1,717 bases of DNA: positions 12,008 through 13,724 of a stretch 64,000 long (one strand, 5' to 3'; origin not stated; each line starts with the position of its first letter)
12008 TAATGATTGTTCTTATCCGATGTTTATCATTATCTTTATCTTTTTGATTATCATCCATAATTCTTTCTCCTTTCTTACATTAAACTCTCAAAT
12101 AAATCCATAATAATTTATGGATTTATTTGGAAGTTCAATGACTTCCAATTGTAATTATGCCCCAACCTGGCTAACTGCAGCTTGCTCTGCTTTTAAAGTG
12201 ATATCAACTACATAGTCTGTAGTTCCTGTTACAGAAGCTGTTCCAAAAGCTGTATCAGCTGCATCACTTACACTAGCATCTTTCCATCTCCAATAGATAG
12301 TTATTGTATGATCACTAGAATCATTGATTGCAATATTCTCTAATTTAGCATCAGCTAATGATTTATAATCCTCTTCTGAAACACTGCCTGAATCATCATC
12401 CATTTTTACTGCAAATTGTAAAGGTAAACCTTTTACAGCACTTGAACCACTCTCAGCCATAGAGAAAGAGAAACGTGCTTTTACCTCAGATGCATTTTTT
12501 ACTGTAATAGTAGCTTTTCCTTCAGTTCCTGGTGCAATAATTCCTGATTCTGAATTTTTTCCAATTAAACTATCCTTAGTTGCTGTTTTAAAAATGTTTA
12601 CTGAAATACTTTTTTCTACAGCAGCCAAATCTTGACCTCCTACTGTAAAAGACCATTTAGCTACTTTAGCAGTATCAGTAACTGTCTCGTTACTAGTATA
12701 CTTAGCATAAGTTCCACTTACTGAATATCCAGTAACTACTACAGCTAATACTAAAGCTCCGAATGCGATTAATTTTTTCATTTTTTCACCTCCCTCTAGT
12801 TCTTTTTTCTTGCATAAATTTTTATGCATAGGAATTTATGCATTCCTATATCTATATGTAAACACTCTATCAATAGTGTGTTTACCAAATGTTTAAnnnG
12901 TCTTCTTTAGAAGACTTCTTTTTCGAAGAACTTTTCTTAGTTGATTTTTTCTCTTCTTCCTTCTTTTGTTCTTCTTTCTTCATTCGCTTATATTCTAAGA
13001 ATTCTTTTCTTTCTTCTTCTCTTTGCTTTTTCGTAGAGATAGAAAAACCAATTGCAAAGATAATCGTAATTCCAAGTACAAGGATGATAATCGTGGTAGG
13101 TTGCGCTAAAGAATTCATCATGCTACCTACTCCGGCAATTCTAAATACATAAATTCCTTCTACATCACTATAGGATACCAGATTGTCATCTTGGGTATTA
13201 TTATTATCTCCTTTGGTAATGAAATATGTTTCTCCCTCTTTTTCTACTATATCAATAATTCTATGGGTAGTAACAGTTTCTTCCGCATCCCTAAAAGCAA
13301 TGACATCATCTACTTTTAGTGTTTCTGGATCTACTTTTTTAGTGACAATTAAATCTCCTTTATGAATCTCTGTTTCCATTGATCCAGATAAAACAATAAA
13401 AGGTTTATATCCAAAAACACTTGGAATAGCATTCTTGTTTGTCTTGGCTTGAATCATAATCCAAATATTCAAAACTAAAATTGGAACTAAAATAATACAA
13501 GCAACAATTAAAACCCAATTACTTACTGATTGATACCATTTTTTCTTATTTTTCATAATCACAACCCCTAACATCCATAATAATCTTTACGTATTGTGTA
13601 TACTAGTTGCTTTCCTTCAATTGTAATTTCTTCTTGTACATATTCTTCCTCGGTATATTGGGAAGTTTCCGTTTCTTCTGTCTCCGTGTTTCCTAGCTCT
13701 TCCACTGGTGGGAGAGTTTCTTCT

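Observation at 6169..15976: Duplicated SipW-signal-peptidase / TasA-like module embedded among three giant anchored secreted proteins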

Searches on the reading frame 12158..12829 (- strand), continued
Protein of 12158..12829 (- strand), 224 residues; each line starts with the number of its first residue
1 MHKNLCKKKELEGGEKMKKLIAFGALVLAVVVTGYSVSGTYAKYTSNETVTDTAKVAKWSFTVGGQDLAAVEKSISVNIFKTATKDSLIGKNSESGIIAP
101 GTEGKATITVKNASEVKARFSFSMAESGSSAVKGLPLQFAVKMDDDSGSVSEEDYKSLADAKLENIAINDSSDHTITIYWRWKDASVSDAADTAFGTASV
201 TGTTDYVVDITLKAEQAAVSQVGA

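Call 65: fold_search(model_id=the predicted structure, library=pdb)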
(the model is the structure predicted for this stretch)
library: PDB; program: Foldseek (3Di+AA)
matches with E <= 10: 564; with E <= 0.001: 0
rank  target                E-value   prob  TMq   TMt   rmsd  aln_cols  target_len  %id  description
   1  7ueg_A                3.1e-03  0.99  0.36  0.43  11.4       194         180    9  Cryo-EM of bundling pili from Pyrobaculum calidifontis (released 2022-06-29)
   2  3me0_B                3.7e-03  0.84  0.25  0.36   8.0       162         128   13  Structure of the E. coli chaperone PAPD in complex with the pilin domain of the PapGII adhesin (released 2011-04-27)
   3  4jdo_B                4.9e-03  0.82  0.25  0.26  11.1       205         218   16  Secreted chlamydial protein pgp3, coiled-coil deletion (released 2013-06-05)
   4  3jwn_G                5.2e-03  0.97  0.31  0.42   7.0       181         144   16  Complex of FimC, FimF, FimG and FimH (released 2010-06-16)
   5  6gjt_D                6.2e-03  0.82  0.26  0.31  10.7       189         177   14  Chlamydia protein Pgp3 studied at high resolution in a new crystal form (released 2018-07-25)
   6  8aur_A                6.5e-03  0.96  0.35  0.34   8.5       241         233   10  Cryo-EM structure of a TasA fibre (released 2022-11-30)
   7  2xvk                  6.5e-03  0.69  0.25  0.07  18.7       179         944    9  crystal structure of alpha-xylosidase (GH31) from Cellvibrio japonicus in complex with 5-fluoro-alpha-D-xylopyranosyl fl (released 2011-04-13)
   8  8eht_B                8.2e-03  0.90  0.31  0.38  15.5       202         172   11  Cryo-EM reconstruction of the CS20 bacterial adhesion pili (released 2023-03-22)
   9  2wmp_B                8.7e-03  0.89  0.28  0.43   7.2       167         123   12  Structure of the E. coli chaperone PapD in complex with the pilin domain of the PapGII adhesin (released 2010-08-25)
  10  5jqi_B                8.7e-03  0.54  0.19  0.16   9.6       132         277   14  Crystal structure of FimH A62S from E. coli UTI89 bound to FimG N-terminal extension (released 2017-02-22)
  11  3bfq_G                9.7e-03  0.94  0.28  0.42   6.9       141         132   13  Crystal structure of truncated FimG (FimGt) in complex with the donor strand peptide of FimF (DSF) (released 2008-03-04)
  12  5iqo_A                1.0e-02  0.93  0.28  0.41   6.7       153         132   12  Crystal structure of the E. coli type 1 pilus subunit FimG (engineered variant with substitutions Q134E and S138E; N-t (released 2016-07-06)
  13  8k2j                  1.2e-02  0.80  0.24  0.12  11.1       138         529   11  Crystal structure of Group 3 Oligosaccharide/Monosaccharide-releasing beta-N-acetylgalactosaminidase NgaDssm, apo form (released 2024-04-24)
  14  3nru_B                1.2e-02  0.57  0.23  0.28  12.3       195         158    8  Ligand binding domain of EPHA7 (released 2010-12-08)
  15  7rwb_M                1.5e-02  0.87  0.24  0.15   8.0       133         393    7  AP2 bound to the APA domain of SGIP in the presence of heparin (released 2022-03-30)
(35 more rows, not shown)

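Call 79: search_protein_representatives(alignment_id=A1)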
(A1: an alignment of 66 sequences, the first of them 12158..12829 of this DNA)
Query: 66 sequences, 200 profile positions. Proteins with E-value up to 0.001 (for the whole library): 8772; up to 1e-10: 5058; up to 1e-30: 770. The best 150 are listed.
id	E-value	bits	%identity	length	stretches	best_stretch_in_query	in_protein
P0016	7.2e-71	254.5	-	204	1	1-200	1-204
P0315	2.9e-68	246.0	-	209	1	1-200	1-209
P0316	9.9e-64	231.2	-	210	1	1-200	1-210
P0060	2.6e-63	229.8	-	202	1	1-200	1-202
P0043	7.7e-63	228.3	-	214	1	1-200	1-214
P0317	1.1e-62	227.8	-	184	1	1-200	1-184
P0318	1.8e-62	227.0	-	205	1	1-200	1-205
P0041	2.3e-61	223.5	-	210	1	1-200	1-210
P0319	9.9e-61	221.4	-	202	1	4-200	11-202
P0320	4.0e-60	219.4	-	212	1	2-200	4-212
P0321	1.9e-59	217.2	-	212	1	2-200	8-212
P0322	7.1e-59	215.3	-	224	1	1-200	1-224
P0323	2.2e-58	213.7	-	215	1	1-200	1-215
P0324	2.4e-58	213.6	-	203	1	5-200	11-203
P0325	2.7e-58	213.4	-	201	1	2-200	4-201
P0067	1.1e-54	201.6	-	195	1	2-200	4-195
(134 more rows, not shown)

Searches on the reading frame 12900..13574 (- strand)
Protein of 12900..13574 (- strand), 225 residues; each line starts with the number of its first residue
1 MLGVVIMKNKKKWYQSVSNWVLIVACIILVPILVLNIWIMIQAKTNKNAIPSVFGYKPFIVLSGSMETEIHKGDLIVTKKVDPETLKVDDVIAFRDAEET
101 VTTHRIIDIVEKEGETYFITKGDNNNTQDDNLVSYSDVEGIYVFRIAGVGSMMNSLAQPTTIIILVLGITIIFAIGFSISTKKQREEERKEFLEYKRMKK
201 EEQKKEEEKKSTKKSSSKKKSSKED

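Call 3: search_protein_families(library=pfam, proteins=[window:12900-13574:-], max_evalue=0.1)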
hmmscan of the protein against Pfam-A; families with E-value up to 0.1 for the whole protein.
window:12900-13574:- (225 aa): 9 families
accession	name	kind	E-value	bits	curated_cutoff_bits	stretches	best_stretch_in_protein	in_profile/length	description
PF10502.14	Peptidase_S26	-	0.00058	20.3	22.9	1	49-98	16-67/168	Signal peptidase, peptidase S26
PF08229.16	SHR3_chaperone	-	0.0033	16.9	25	1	153-213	128-187/188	ER membrane protein SH3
PF09976.15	TPR_21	-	0.0034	17.6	25.5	0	11-49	1-39/193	Tetratricopeptide repeat-like domain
PF00003.28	7tm_3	-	0.017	15.2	33.5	0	6-43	100-142/251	7 transmembrane sweet-taste receptor of 3 GCPR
PF06143.16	Baculo_11_kDa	-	0.022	14.8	28.4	0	17-48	33-64/84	Baculovirus 11 kDa family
PF19762.4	DUF6249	-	0.047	14.1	33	1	162-219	3-57/104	Domain of unknown function (DUF6249)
PF11337.13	DUF3139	-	0.05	14.6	27.3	0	162-217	6-67/83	Protein of unknown function (DUF3139)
PF14316.11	DUF4381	-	0.058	14.1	27.2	0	13-46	15-47/145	Domain of unknown function (DUF4381)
PF14264.12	Glucos_trans_II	-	0.078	12.5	30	0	3-59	258-314/317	Glucosyl transferase GtrII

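Call 4: search_protein_families(library=ncbifam, proteins=[window:12900-13574:-], max_evalue=0.1)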
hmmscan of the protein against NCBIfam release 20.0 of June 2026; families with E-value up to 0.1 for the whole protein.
window:12900-13574:- (225 aa): 12 families
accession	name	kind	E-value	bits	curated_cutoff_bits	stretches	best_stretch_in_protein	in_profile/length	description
NF046067.1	SigPepSipWBacil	equivalog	5.1e-32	111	190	1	23-193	6-180/189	signal peptidase I SipW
TIGR02228.1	sigpep_I_arch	equivalog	1.7e-28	99.5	51.85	1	21-174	7-153/158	signal peptidase I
NF045846.1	MSC0882_dom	subfamily_domain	6.9e-08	32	60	2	11-59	153-199/244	MSC_0882 family membrane protein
TIGR02227.1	sigpep_I_bact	equivalog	1e-06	28.7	47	1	52-121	16-86/162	signal peptidase I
NF042931.1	SAG1386_EF1546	equivalog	9.4e-05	22.5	80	1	160-222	33-97/158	SAG1386/EF1546 family surface-associated protein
NF033598.2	elast_bind_EbpS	equivalog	0.00057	18.9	300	1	161-224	312-377/498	elastin-binding protein EbpS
NF058671.1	sortase_SrtD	exception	0.005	16.5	140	1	161-218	2-59/187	class D sortase, LPxTATN-specific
NF045849.1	ICE_MMCAP2_0565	equivalog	0.018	14.7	40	1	149-191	9-51/80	Mbov_0395 family pilin-like conjugal transfer protein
NF058603.1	SCO2097_fam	equivalog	0.03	14.7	110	1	144-210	48-113/129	SCO2097 family morphological protein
NF043065.1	MMSYN1_0478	equivalog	0.046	13.6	170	0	162-223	121-181/190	MFS transporter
NF045757.1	MPN565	equivalog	0.063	12.9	130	0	161-221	130-190/200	MPN565 family protein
NF045773.1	cytochro_C550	exception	0.084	12.8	125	1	162-207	10-54/118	cytochrome c550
